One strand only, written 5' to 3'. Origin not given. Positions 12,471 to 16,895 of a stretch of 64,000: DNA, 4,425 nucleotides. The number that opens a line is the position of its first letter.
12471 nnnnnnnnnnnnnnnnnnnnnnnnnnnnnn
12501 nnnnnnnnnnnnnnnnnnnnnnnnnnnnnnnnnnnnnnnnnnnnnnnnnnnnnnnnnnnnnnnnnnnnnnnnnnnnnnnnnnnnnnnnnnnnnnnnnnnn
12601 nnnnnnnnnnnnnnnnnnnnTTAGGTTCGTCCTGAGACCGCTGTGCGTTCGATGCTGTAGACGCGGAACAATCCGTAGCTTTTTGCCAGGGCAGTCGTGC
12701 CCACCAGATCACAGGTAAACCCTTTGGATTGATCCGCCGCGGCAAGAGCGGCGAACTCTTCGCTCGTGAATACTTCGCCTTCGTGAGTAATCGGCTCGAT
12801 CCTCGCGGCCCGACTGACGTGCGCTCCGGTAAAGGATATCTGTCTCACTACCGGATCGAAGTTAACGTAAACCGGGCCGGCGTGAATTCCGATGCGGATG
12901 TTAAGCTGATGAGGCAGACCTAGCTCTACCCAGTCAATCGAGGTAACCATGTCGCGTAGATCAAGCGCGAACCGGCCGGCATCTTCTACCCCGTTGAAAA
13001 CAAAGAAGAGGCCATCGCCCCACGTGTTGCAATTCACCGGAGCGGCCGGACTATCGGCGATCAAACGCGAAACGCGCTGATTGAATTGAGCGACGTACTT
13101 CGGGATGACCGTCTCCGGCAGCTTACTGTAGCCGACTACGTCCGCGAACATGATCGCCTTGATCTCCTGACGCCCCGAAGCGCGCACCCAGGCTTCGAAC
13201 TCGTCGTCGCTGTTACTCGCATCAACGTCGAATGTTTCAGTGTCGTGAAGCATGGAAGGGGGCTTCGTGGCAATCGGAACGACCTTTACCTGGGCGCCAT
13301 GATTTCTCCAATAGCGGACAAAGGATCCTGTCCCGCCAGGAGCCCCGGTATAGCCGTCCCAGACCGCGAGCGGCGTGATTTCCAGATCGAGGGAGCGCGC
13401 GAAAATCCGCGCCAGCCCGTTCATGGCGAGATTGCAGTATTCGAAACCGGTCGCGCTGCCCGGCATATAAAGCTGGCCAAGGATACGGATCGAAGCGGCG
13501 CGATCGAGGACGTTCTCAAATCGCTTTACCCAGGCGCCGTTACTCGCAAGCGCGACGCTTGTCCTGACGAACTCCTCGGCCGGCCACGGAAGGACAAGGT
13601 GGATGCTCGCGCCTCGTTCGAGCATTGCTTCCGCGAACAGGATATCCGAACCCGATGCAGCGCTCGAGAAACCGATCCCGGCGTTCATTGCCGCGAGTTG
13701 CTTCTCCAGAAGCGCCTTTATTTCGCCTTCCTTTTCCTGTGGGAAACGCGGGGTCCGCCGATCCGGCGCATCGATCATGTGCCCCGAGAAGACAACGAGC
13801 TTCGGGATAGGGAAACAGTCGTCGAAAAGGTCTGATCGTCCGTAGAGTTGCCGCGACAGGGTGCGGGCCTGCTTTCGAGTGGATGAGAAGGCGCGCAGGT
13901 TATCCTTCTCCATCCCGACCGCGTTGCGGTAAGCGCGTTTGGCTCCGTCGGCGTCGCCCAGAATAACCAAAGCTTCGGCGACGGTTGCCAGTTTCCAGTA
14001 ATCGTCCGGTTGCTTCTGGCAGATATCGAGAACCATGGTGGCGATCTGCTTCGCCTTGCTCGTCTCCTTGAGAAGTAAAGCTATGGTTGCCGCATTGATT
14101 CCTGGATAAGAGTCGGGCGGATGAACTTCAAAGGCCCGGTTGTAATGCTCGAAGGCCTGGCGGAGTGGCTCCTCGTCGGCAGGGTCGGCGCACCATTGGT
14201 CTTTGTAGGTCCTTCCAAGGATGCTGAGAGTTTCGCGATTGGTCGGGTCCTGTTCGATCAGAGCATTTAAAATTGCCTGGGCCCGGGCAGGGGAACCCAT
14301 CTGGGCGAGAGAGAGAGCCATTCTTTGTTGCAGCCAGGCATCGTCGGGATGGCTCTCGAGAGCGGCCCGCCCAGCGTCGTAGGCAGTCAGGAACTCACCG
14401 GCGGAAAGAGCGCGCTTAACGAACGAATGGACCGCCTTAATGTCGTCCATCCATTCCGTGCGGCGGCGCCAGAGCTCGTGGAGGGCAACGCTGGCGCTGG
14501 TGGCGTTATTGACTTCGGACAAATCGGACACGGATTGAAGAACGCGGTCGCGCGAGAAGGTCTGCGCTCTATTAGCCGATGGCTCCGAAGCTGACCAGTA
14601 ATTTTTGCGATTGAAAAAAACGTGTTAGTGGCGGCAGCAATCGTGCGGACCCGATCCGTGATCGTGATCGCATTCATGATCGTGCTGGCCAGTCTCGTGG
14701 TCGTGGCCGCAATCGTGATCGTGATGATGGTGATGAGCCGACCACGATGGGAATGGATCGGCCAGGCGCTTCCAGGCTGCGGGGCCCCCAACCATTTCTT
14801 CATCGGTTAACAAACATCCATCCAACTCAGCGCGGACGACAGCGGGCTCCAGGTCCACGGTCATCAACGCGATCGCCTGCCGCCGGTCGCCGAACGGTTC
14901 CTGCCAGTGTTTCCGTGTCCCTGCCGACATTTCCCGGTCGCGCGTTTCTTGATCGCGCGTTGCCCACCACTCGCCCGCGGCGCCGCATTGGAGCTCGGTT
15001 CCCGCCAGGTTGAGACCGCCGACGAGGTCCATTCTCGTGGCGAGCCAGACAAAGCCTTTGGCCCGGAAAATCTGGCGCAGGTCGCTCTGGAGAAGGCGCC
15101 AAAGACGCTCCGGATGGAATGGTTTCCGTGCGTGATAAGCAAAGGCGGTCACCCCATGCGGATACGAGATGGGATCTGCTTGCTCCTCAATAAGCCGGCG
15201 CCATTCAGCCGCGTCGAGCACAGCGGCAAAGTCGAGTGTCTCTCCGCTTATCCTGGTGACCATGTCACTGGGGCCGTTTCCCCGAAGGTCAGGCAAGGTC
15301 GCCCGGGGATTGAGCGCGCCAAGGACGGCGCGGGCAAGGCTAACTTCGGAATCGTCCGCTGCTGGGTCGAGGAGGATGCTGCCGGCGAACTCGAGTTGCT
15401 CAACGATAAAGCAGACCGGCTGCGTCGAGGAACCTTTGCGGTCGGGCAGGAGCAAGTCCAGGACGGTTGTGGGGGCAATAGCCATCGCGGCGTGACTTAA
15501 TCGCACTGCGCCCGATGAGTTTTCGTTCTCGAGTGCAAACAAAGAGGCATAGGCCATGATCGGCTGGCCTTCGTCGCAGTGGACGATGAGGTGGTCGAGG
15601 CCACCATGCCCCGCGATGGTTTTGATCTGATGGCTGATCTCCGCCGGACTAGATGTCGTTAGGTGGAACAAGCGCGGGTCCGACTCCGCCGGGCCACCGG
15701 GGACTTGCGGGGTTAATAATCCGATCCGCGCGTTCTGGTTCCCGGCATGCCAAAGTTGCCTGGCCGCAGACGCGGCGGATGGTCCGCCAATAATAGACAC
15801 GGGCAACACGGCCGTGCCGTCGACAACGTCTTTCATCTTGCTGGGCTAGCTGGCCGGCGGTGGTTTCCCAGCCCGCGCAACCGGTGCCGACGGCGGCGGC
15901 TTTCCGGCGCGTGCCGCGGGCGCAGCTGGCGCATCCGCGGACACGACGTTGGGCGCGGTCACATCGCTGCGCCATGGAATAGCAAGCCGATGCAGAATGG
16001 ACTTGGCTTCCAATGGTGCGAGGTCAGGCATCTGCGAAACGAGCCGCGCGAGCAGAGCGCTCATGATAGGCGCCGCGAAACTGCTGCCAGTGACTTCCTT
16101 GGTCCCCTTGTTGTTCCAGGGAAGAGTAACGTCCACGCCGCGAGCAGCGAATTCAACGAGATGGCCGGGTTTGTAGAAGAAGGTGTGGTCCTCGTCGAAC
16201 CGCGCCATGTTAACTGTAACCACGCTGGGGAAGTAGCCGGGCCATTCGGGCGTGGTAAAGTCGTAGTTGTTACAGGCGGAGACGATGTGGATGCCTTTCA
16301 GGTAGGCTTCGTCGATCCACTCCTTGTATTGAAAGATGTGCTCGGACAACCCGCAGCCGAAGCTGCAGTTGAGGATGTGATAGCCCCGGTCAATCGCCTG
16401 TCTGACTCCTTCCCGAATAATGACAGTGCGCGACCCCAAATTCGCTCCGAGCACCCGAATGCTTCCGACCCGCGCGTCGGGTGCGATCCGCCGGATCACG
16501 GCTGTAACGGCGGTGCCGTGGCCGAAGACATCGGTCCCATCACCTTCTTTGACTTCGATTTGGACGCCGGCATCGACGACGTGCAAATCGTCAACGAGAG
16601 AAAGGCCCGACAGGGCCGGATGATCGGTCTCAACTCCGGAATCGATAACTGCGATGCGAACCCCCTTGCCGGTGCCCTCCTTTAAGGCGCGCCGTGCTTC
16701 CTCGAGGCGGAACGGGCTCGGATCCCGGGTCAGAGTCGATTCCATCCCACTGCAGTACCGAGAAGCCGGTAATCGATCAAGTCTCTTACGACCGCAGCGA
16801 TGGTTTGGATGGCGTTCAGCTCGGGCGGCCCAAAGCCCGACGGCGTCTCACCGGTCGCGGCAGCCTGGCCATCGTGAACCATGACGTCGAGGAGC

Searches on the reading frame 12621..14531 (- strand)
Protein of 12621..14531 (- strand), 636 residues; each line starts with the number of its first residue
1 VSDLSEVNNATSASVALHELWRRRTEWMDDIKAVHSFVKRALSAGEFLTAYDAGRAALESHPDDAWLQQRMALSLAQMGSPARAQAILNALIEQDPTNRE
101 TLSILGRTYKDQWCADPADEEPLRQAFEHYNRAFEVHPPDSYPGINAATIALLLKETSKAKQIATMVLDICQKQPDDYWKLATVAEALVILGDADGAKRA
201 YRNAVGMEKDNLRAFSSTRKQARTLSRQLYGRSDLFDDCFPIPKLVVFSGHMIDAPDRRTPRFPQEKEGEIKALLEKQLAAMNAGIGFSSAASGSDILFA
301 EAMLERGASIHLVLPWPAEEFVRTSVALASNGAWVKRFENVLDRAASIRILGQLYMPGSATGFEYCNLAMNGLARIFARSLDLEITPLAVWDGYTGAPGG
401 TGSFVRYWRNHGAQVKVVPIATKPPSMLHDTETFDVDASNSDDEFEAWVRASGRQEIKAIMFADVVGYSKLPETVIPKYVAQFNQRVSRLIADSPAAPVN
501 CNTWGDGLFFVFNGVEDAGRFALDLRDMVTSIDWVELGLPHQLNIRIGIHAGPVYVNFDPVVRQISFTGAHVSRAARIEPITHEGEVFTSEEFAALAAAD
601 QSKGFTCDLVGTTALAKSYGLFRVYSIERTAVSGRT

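Call 26: search_protein_families(library=pfam, proteins=[window:12621-14531:-], max_evalue=0.001)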
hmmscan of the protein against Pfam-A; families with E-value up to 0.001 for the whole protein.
window:12621-14531:- (636 aa): 7 families
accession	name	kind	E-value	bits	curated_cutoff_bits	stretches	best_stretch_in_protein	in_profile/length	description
PF20308.4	TPR-S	-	9.3e-22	78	27.6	1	55-150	6-101/102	Tetratricopeptide Repeats-Sensor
PF13281.12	MAP3K_TRAF_bd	-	5.6e-13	49.1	24.1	1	72-208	181-330/371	MAP3K TRAFs-binding domain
PF14559.12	TPR_19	-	1.7e-10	41.5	25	1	41-99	1-59/68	Tetratricopeptide repeat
PF00211.25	Guanylate_cyc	-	1e-08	35.4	21.9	1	459-613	10-168/183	Adenylate and Guanylate cyclase catalytic domain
PF13428.12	TPR_14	-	1.2e-08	35.2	23.5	1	66-107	2-43/44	Tetratricopeptide repeat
PF23914.1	TPR_CcmH_CycH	-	7.7e-07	29.5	42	0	42-108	61-130/158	Cytochrome c-type biogenesis protein H TPR domain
PF13431.12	TPR_17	-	0.00059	20.3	24.4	0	56-86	4-34/34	Tetratricopeptide repeat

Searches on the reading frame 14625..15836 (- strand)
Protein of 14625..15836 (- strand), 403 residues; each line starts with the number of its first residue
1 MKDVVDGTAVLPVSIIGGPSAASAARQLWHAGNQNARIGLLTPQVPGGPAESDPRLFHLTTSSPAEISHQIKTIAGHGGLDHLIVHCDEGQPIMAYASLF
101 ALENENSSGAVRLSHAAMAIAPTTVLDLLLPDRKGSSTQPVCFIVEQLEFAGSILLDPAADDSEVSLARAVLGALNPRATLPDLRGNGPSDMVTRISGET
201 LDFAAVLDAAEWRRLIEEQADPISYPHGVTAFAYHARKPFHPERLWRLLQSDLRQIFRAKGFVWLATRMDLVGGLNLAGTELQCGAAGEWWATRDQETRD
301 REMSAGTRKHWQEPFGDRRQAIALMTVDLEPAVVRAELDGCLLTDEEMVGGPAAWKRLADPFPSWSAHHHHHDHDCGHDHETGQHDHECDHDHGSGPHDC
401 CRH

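Call 26: search_protein_families(library=pfam, proteins=[window:14625-15836:-], max_evalue=0.001)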
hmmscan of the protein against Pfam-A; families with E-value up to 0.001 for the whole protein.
window:14625-15836:- (403 aa): 1 family
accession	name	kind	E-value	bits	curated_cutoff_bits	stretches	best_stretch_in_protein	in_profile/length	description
PF07683.19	CobW_C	-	5.2e-19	68.3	22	1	230-342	2-94/94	Cobalamin synthesis protein cobW C-terminal domain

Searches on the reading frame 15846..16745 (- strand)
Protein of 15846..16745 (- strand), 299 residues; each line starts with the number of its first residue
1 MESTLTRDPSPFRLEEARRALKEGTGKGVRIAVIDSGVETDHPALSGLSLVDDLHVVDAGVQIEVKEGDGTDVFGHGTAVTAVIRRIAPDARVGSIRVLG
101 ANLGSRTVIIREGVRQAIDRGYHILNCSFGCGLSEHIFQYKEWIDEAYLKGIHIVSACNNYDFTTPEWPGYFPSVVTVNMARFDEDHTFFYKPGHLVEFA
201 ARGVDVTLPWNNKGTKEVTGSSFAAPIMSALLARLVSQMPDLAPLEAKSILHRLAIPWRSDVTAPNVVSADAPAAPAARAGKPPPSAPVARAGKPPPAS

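Call 26: search_protein_families(library=pfam, proteins=[window:15846-16745:-], max_evalue=0.001)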
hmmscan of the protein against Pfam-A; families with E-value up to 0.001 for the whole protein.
window:15846-16745:- (299 aa): 1 family
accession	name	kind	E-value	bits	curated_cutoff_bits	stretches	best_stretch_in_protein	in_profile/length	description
PF00082.27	Peptidase_S8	-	8.6e-25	88.1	21.8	1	26-255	1-273/288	Subtilase family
